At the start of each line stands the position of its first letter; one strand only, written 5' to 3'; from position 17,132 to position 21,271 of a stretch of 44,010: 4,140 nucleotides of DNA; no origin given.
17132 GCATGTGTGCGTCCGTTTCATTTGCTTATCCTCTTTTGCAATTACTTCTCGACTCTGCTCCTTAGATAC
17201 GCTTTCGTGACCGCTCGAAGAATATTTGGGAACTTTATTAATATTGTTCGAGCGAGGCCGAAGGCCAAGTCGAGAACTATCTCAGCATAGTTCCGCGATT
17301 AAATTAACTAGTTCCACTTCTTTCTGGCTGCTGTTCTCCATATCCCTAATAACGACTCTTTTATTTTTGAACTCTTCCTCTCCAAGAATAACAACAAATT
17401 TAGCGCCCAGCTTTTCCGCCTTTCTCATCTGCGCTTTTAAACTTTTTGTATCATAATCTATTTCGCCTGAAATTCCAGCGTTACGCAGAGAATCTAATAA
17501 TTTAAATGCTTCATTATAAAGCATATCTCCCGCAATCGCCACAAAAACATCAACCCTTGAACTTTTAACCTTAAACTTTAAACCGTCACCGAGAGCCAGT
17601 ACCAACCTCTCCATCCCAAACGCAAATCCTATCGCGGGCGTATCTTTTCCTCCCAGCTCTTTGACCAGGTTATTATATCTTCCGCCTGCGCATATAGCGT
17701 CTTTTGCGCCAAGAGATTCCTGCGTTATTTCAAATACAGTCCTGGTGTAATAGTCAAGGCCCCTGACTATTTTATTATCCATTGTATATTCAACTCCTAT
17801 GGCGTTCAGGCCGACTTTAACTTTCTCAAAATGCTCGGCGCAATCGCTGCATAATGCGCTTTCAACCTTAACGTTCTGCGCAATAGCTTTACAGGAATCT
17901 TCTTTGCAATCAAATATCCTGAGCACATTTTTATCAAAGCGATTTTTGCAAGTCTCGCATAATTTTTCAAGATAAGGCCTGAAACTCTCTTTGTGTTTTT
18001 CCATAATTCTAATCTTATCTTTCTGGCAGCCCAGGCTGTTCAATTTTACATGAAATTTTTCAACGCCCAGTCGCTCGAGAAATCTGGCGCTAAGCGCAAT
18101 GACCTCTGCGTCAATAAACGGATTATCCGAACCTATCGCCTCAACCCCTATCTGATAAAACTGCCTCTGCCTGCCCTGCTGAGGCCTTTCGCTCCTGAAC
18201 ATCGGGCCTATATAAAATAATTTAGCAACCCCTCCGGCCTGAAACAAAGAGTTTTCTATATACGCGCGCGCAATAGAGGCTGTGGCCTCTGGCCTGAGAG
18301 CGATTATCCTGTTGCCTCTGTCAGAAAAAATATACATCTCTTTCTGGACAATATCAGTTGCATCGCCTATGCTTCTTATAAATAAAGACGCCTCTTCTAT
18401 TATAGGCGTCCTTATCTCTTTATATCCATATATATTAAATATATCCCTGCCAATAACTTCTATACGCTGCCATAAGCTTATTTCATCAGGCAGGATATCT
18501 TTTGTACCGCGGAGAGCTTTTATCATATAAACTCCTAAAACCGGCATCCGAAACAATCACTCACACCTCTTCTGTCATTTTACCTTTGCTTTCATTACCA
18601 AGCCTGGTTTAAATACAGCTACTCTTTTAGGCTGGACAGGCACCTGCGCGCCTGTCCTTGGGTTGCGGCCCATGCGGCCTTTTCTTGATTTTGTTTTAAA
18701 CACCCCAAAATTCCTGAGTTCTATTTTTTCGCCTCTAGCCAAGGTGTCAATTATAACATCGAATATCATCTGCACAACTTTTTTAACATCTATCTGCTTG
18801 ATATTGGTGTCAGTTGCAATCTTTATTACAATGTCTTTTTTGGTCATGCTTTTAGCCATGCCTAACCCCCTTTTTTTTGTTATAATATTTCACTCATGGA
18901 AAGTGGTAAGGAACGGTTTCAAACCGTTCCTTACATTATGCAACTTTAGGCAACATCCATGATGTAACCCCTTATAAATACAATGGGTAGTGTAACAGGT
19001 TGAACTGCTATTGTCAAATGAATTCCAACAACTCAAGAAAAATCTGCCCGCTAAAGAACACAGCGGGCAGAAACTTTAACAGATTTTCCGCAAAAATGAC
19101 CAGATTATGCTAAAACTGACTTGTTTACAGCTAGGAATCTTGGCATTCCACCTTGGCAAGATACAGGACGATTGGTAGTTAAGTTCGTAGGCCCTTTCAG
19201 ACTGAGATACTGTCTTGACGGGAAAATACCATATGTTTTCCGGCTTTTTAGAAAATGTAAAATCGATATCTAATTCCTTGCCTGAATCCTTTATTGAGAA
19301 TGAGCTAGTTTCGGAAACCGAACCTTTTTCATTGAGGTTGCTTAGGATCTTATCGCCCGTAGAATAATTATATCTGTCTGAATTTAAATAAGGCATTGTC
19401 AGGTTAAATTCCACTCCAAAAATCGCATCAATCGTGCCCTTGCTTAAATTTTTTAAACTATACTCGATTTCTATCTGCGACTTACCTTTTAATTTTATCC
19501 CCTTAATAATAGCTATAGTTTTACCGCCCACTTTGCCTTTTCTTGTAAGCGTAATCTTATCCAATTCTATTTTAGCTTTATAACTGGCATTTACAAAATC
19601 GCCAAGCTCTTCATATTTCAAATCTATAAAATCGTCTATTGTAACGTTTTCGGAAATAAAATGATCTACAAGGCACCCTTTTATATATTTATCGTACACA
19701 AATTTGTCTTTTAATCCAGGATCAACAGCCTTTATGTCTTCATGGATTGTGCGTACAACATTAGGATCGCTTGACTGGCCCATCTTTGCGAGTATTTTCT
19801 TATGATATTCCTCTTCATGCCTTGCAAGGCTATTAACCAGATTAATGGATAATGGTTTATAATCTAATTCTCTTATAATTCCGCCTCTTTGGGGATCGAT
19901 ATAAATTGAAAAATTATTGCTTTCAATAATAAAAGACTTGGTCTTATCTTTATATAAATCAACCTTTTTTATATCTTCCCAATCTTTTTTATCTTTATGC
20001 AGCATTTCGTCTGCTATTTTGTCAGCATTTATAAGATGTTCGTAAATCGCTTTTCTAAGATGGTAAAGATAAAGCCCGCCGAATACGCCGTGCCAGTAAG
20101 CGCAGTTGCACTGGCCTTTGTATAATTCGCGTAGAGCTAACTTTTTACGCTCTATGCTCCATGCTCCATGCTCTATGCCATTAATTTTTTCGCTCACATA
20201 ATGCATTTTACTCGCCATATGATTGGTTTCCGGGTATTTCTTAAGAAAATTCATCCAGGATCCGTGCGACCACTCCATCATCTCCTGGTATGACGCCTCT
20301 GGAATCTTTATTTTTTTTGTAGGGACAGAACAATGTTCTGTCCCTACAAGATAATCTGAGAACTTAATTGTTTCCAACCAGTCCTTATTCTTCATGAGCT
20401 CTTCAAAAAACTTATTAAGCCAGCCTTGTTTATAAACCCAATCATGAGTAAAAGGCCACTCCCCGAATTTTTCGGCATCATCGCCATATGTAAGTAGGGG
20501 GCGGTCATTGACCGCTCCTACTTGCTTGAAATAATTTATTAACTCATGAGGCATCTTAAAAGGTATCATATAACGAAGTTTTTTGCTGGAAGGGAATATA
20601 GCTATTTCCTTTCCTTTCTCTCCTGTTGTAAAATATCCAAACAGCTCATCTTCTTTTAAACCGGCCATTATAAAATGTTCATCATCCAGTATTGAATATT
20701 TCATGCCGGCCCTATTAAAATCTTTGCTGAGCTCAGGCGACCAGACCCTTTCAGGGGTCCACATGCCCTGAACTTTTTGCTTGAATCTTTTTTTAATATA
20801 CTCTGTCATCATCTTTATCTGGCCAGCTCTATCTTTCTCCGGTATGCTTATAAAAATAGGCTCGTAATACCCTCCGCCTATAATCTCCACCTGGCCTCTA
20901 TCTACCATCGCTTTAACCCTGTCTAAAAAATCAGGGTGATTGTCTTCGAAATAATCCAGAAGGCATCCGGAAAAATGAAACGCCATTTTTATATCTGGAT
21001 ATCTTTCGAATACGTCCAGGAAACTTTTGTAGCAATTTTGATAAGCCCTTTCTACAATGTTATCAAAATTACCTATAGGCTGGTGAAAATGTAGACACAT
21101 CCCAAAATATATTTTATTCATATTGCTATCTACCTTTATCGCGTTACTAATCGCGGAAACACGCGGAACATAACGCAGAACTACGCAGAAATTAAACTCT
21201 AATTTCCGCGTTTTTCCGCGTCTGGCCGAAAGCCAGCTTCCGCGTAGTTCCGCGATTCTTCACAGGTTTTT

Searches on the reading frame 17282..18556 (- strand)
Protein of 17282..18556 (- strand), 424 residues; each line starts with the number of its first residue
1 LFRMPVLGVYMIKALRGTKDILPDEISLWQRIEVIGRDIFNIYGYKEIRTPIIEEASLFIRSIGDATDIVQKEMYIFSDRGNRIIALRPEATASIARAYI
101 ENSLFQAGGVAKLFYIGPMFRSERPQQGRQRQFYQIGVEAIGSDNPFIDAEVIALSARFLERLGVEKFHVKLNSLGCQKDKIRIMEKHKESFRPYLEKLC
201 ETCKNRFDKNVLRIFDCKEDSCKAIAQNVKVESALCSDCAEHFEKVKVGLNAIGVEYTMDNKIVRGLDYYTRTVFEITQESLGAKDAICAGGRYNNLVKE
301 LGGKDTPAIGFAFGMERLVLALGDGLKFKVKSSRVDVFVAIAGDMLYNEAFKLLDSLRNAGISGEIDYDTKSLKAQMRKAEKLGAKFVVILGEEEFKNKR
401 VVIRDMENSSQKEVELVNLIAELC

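Call 34: search_protein_families(library=pfam, proteins=[window:17282-18556:-], max_evalue=0.001)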
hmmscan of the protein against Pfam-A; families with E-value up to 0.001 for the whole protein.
window:17282-18556:- (424 aa): 6 families
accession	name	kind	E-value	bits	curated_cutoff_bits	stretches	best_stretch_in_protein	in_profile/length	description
PF13393.11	tRNA-synt_His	-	2.8e-48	165.2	25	1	17-318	1-308/308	Histidyl-tRNA synthetase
PF03129.25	HGTP_anticodon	-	1.7e-16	60.5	21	1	336-423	1-91/94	Anticodon binding domain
PF00587.30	tRNA-synt_2b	-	4e-16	60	29.3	1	75-322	1-175/179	tRNA synthetase class II core domain (G, H, P, S and T)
PF00152.25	tRNA-synt_2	-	5.8e-07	29.3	25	1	37-322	33-292/308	tRNA synthetases class II (D, K and N)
PF12745.12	HGTP_anticodon2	-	2.1e-05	24.6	24.4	1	331-420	2-97/261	Anticodon binding domain of tRNAs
PF01409.25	tRNA-synt_2d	-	0.00031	20.7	19.8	0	37-171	27-161/246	tRNA synthetases class II core domain (F)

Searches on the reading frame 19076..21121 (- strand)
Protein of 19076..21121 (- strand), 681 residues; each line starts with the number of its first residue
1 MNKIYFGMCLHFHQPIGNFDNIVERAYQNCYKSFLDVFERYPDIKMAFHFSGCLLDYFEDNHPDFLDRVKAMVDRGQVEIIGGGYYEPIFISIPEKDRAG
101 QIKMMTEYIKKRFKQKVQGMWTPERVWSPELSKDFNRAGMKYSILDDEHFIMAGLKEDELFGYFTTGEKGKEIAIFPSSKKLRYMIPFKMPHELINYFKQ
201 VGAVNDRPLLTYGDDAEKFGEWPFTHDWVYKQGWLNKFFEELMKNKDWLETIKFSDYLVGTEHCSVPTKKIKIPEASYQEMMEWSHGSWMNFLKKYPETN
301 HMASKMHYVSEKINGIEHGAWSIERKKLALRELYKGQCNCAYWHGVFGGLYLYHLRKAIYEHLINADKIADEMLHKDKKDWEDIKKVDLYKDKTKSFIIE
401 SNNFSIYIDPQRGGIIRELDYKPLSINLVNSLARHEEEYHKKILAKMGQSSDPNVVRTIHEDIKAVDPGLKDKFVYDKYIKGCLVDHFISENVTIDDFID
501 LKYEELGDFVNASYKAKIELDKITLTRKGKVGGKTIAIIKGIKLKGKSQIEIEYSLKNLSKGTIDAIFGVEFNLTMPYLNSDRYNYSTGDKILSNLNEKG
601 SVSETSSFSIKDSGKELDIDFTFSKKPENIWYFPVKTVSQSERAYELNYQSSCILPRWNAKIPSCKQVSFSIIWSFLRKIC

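Call 34: search_protein_families(library=pfam, proteins=[window:19076-21121:-], max_evalue=0.001)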
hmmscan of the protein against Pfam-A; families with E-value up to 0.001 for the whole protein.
window:19076-21121:- (681 aa): 5 families
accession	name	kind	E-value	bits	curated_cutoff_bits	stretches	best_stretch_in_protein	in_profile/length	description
PF09095.17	AmyA-gluTrfs_C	-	1.1e-68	232.3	22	1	392-670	5-282/284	Alpha-amylase/4-alpha-glucanotransferase, C-terminal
PF03065.20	Glyco_hydro_57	-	7.2e-47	160.5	21.2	1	18-258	39-279/291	Glycosyl hydrolase family 57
PF09094.16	AmyA-A_glucT_m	-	5.5e-29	100.8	27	1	287-369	1-79/80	Alpha-amylase/4-alpha-glucanotransferase, middle domain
PF01074.27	Glyco_hydro_38N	-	6.6e-08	32.7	25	1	22-123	21-120/270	Glycosyl hydrolases family 38 N-terminal domain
PF01522.26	Polysacc_deac_1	-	0.00029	21.2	23.1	1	22-142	16-123/124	Polysaccharide deacetylase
